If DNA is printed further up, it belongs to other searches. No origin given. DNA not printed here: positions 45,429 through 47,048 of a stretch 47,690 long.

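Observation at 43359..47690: Separately promoted TPR / PilZ / OM beta-barrel / coiled-coil lipoprotein operon: candidate c-di-GMP-gated trans-envelope export apparatus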

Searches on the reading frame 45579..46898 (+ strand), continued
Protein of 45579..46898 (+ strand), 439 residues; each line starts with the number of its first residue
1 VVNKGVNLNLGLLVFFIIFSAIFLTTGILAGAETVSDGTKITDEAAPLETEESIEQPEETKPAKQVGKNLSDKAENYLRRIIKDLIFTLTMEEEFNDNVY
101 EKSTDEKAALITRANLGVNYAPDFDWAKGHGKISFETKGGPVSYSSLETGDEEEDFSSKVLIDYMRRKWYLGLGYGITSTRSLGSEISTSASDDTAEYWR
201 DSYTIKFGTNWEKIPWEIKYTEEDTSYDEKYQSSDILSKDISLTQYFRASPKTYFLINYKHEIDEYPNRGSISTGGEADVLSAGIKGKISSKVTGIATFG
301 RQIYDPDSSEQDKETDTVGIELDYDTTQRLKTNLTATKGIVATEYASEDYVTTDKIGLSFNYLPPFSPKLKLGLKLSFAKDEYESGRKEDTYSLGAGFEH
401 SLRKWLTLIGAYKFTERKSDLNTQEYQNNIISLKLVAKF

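Call 69: search_protein_families(library=ncbifam, proteins=[L011:1122-3812:+, L011:3970-5367:+, L011:5458-6291:+, L011:6296-7819:+, L011:7841-8683:+, L011:8763-9890:+, L011:9887-11140:+, L011:11143-11982:+, L011:11979-13010:+, L011:13017-13946:+], max_evalue=0.00001)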
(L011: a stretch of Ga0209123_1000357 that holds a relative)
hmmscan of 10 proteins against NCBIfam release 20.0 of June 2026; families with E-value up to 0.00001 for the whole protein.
L011:1122-3812:+ (896 aa): 31 families (the best 25 are shown)
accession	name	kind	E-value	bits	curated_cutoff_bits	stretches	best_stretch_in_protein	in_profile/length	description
TIGR02917.1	PEP_TPR_lipo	equivalog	4.3e-175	584.1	312.2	2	19-667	4-658/899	XrtA/PEP-CTERM system TPR-repeat protein PrsT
NF040959.1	MamA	equivalog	5.5e-58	195.8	200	7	180-332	44-197/204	magnetosome protein MamA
TIGR02521.1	type_IV_pilW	equivalog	1.3e-49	168.9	154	4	45-232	39-227/234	type IV pilus biogenesis/stability protein PilW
NF033920.0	C39_PA2778_fam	equivalog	2.4e-33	115.6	150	1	724-812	168-255/255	PA2778 family cysteine peptidase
NF008757.0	PRK11788.1-5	equivalog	5.7e-33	114.6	363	1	677-841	179-343/388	lipopolysaccharide assembly protein LapB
TIGR02552.1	LcrH_SycD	equivalog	2.5e-32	111.4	104.8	0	524-576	30-82/136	SycD/LcrH family type III secretion system chaperone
TIGR00540.1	TPR_hemY_coli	hypoth_equivalog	4.4e-30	104.7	142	1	79-194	269-380/385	heme biosynthesis-associated TPR protein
NF033758.1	gliding_GltE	equivalog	5e-30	104.8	225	1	161-420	74-334/411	adventurous gliding motility TPR repeat lipoprotein GltE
NF033762.1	social_mot_Tgl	equivalog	6.3e-28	97.8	225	3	189-346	47-208/252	social motility TPR repeat lipoprotein Tgl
TIGR02795.1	tol_pal_ybgF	equivalog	8.8e-24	84.4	90.1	1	39-138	4-109/119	tol-pal system protein YbgF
NF008756.0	PRK11788.1-4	equivalog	6.5e-23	81.4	474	0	683-839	146-306/389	lipopolysaccharide assembly protein LapB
TIGR00990.1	3a0801s09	subfamily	4.7e-22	78.4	757.25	2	398-541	320-462/615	mitochondrial import receptor subunit TOM70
NF052415.1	T3SS_chap_SctY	equivalog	4.1e-21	75.5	70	0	794-876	19-104/106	type III secretion apparatus assembly chaperone SctY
TIGR03939.1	PGA_TPR_OMP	equivalog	1.5e-20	73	366.65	0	456-577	31-151/800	poly-beta-1,6 N-acetyl-D-glucosamine export porin PgaA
NF008520.0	PRK11447.1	equivalog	1e-17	63.3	858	0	665-781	590-706/1157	cellulose synthase complex outer membrane protein BcsC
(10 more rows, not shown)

L011:3970-5367:+ (465 aa): 10 families
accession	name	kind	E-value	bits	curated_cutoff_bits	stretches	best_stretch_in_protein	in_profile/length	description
TIGR03013.1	EpsB_2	subfamily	4.8e-151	503.8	393.35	1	15-465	3-443/443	TIGR03013 family XrtA/PEP-CTERM system glycosyltransferase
TIGR03025.1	EPS_sugtrans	subfamily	8.9e-117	391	295.55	1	14-463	2-443/445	exopolysaccharide biosynthesis polyprenyl glycosylphosphotransferase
TIGR03023.1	WcaJ_sugtrans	equivalog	9e-94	315.3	410.75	1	14-462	2-450/453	undecaprenyl-phosphate glucose phosphotransferase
TIGR03022.1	WbaP_sugtrans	subfamily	6e-55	187.3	403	2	346-463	343-454/456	undecaprenyl-phosphate galactose phosphotransferase WbaP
NF007518.0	PRK10124.1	equivalog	2.2e-49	168.4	684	1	245-455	244-454/464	undecaprenyl-phosphate glucose phosphotransferase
NF050817.1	PolSacchBiosHfsE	equivalog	1.6e-48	165.6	750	1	271-459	266-460/467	polysaccharide biosynthesis protein HfsE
NF041877.1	EPS_EpsZ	equivalog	1.5e-44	152.4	800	1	128-463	126-457/459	exopolysaccharide biosynthesis polyisoprenyl-phosphate hexose-1-phosphate transferase EpsZ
NF052601.1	undeca_RfbP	equivalog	2.6e-42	144.8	330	1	275-461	43-238/244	undecaprenyl-phosphate galactose phosphotransferase family protein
NF011751.0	PRK15204.1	equivalog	7.2e-32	110.6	907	1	276-461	279-472/476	undecaprenyl-phosphate galactose phosphotransferase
NF045514.1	glycotran_HepC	equivalog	2.7e-20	72.6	140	1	271-385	111-211/220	heterocyst development glycosyltransferase HepC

L011:5458-6291:+ (277 aa): 4 families
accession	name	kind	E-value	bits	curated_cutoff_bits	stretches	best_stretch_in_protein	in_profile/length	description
TIGR03027.2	pepcterm_export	equivalog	5.8e-69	231.1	180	2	33-185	2-164/169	XrtA/PEP-CTERM system exopolysaccharide export protein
NF041843.1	EpsY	equivalog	2.9e-28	98.5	320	2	31-137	50-156/211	exopolysaccharide export protein EpsY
NF011658.0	PRK15078.1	subfamily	3.8e-26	91.8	333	2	33-217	84-282/380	polysaccharide export protein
TIGR03028.1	EpsE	equivalog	6.3e-25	87.9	262.65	1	33-277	1-239/239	polysaccharide export protein EpsE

L011:6296-7819:+ (507 aa): 6 families
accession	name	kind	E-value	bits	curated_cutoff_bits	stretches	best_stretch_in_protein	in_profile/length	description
TIGR03007.1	pepcterm_ChnLen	equivalog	2.2e-142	474.8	278.85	1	15-479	2-497/498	XrtA system polysaccharide chain length determinant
TIGR03017.1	EpsF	equivalog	6.7e-28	97.6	422.75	1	14-442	1-443/444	chain length determinant protein EpsF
NF008568.0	PRK11519.1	equivalog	3.6e-15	55.2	1068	1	113-204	207-300/720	tyrosine-protein kinase Wzc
NF007350.0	PRK09841.1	equivalog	5.7e-14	51.2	1248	1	325-454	358-481/726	tyrosine-protein kinase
TIGR01005.1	eps_transp_fam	subfamily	1.9e-13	49.5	411.7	2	247-408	293-442/754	exopolysaccharide transport protein family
TIGR01006.1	polys_exp_MPA1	subfamily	1.6e-10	40.9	296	1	8-152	2-139/226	CspC family polysaccharide chain length determinant protein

L011:7841-8683:+ (280 aa): 7 families
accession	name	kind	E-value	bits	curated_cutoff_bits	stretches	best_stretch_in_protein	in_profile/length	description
TIGR03018.1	pepcterm_TyrKin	hypoth_equivalog_domain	8.9e-73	244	230.65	1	55-257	1-207/207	XrtA-associated tyrosine autokinase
TIGR01007.1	eps_fam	subfamily_domain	1.6e-32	112.7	108.05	1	67-271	1-203/204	polysaccharide biosynthesis tyrosine autokinase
TIGR03029.1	EpsG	equivalog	1.7e-26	93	313.8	1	55-257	73-273/274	chain length determinant protein tyrosine kinase EpsG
NF007350.0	PRK09841.1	equivalog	9.9e-25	86.7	1248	1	42-270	489-713/726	tyrosine-protein kinase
TIGR01005.1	eps_transp_fam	subfamily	1.9e-23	82.6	411.7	1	59-274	520-732/754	exopolysaccharide transport protein family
NF008568.0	PRK11519.1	equivalog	2.6e-23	82.1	1068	1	55-270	496-710/720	tyrosine-protein kinase Wzc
TIGR01969.1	minD_arch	subfamily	3.4e-08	33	201.75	1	92-235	6-144/251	cell division ATPase MinD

L011:8763-9890:+ (375 aa): 1 family
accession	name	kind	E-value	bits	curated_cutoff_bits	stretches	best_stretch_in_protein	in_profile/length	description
TIGR03015.1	pepcterm_ATPase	hypoth_equivalog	2.3e-122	407.6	324.5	1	1-268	1-269/269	XrtA/PEP-CTERM system-associated ATPase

L011:9887-11140:+ (417 aa): 1 family
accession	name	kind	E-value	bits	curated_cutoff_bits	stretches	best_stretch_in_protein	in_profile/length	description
TIGR03016.1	pepcterm_hypo_1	hypoth_equivalog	1.1e-51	176.3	90.85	2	31-230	1-204/477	TIGR03016 family PEP-CTERM system-associated outer membrane protein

L011:11143-11982:+ (279 aa): 9 families
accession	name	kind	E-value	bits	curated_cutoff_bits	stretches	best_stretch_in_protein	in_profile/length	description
TIGR03006.1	pepcterm_polyde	equivalog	9.2e-121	402.1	276.2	1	3-277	1-271/272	XrtA system polysaccharide deacetylase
TIGR02764.1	spore_ybaN_pdaB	equivalog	1.1e-19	71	237.4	1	35-132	18-115/191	polysaccharide deacetylase family sporulation protein PdaB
NF045821.1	PgAcgDacpgdA1_Bac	equivalog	4e-17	62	400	1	39-132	104-198/282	peptidoglycan-N-acetylglucosamine deacetylase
TIGR04243.1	nodulat_NodB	equivalog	3.1e-16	59.5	240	1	40-127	19-106/197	chitooligosaccharide deacetylase NodB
TIGR02873.1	spore_ylxY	hypoth_equivalog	1.1e-11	44.4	391.5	1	36-125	98-187/268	probable sporulation protein, polysaccharide deacetylase family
TIGR02884.1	spore_pdaA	equivalog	6.7e-10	39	298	1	38-123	52-138/224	delta-lactam-biosynthetic de-N-acetylase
TIGR03212.1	uraD_N-term-dom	equivalog_domain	1.4e-08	34.2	424.6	1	38-148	79-185/297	allantoinase PuuE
NF045820.1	PgAcgDacpgdA_Strep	equivalog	1.9e-08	33.6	800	1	39-127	284-372/463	peptidoglycan-N-acetylglucosamine deacetylase PgdA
NF045822.1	PgAcgDacpgdA2_Bac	equivalog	2e-07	30.6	400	1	39-127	85-173/274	peptidoglycan-N-acetylglucosamine deacetylase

L011:11979-13010:+ (343 aa): 1 family
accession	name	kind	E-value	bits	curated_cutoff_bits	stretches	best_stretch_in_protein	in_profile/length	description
TIGR03019.1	pepcterm_femAB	equivalog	2.3e-117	391.7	260.35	1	13-343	2-330/330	FemAB family XrtA/PEP-CTERM system-associated protein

L011:13017-13946:+ (309 aa): 13 families
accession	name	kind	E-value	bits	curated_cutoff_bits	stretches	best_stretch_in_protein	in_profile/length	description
TIGR03965.1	mycofact_glyco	equivalog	1.2e-33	116.7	280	1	3-241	76-324/467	mycofactocin biosynthesis glycosyltransferase MftF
TIGR04283.1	glyco_like_mftF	equivalog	7e-24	84.6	182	1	4-192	2-184/221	TIGR04283 family arsenosugar biosynthesis glycosyltransferase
NF041875.1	EPS_EpsD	equivalog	9.2e-22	77.8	370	1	4-215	2-228/325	exopolysaccharide biosynthesis glycosyltransferase EpsD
NF010496.0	PRK13915.1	equivalog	1.9e-11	43.6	262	1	2-88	32-127/307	glucosyl-3-phosphoglycerate synthase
NF041865.1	EpsU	equivalog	7.3e-11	41.7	700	1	2-63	40-101/394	exopolysaccharide biosynthesis GT2 family glycosyltransferase EpsU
NF007482.0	PRK10073.1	equivalog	3e-10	39.6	423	1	2-92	7-100/334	glycosyltransferase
NF038299.1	EPS_HpsN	equivalog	1.1e-08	34.4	425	1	2-108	2-113/317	hormogonium polysaccharide biosynthesis glycosyltransferase HpsN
NF038302.1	EPS_HpsE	equivalog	1.2e-08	34.3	300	1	1-112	1-122/307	hormogonium polysaccharide biosynthesis glycosyltransferase HpsE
NF041394.1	GtaseAglG_Halo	equivalog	1.4e-08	34.4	440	1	1-167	1-180/304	glucosyl-dolichyl phosphate glucuronosyltransferase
TIGR03937.1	PgaC_IcaA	equivalog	3.8e-08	32.7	422.3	1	3-174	47-230/407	poly-beta-1,6-N-acetyl-D-glucosamine synthase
TIGR04182.1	glyco_TIGR04182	equivalog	4.9e-08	32.7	325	1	4-88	3-83/293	S-layer glycoprotein N-glycosyltransferase AglJ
TIGR03469.1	HpnB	hypoth_equivalog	7.9e-07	28.4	379.25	1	4-65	47-107/386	hopene-associated glycosyltransferase HpnB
NF008558.0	PRK11498.1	equivalog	9.7e-07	27.1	992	1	5-98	277-373/872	UDP-forming cellulose synthase catalytic subunit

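Call 93: search_protein_families(library=pfam, proteins=[L016:16359-18368:+, L016:18370-18639:+, L016:3565-4455:+, L016:6352-6804:+, L016:2-1267:+], max_evalue=0.001)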
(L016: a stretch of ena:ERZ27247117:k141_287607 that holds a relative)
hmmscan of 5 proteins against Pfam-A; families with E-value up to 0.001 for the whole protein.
L016:16359-18368:+ (669 aa): 3 families
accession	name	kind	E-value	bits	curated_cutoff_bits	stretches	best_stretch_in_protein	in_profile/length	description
PF13487.12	HD_5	-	1.9e-31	109.6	27.2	1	486-655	3-169/170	HD domain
PF01966.28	HD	-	9.4e-16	58.6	22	1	499-625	3-116/116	HD domain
PF16927.11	HisKA_7TM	-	1.6e-12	48.2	28.6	1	11-222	3-222/224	N-terminal 7TM region of histidine kinase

L016:18370-18639:+ (89 aa): 3 families
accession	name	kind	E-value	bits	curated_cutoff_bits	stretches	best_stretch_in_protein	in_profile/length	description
PF05899.18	Cupin_3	-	5.2e-28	97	23.5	1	16-86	4-74/74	EutQ-like cupin domain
PF06249.18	EutQ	-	5.8e-07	29.8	21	1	23-85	81-142/152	Ethanolamine utilisation protein EutQ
PF07883.17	Cupin_2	-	7e-06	26.1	27.2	1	37-72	18-52/70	Cupin domain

L016:3565-4455:+ (296 aa): 0 families

L016:6352-6804:+ (150 aa): 0 families

L016:2-1267:+ (421 aa): 8 families
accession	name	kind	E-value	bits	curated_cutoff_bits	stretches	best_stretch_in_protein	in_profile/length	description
PF02719.21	Polysacc_synt_2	-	8.9e-96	320.9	20.2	1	94-377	2-291/293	Polysaccharide biosynthesis protein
PF01370.27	Epimerase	-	9.3e-21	74.8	20.9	1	94-299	2-220/240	NAD dependent epimerase/dehydratase family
PF16363.11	GDP_Man_Dehyd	-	1.7e-18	67.7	27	1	94-218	1-130/332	GDP-mannose 4,6 dehydratase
PF04321.23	RmlD_sub_bind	-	2.2e-13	50.4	27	1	92-264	2-157/287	RmlD substrate binding domain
PF01073.25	3Beta_HSD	-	1.9e-11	44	22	1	94-225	1-124/280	3-beta hydroxysteroid dehydrogenase/isomerase family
PF07993.18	NAD_binding_4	-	1.3e-05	25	20.1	0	95-222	1-141/258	Male sterility protein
PF00106.31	adh_short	-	0.00057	19.8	26.6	0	92-163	2-70/195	short chain dehydrogenase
PF08659.16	KR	-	0.00075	19.9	22.6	0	93-175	3-91/180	KR domain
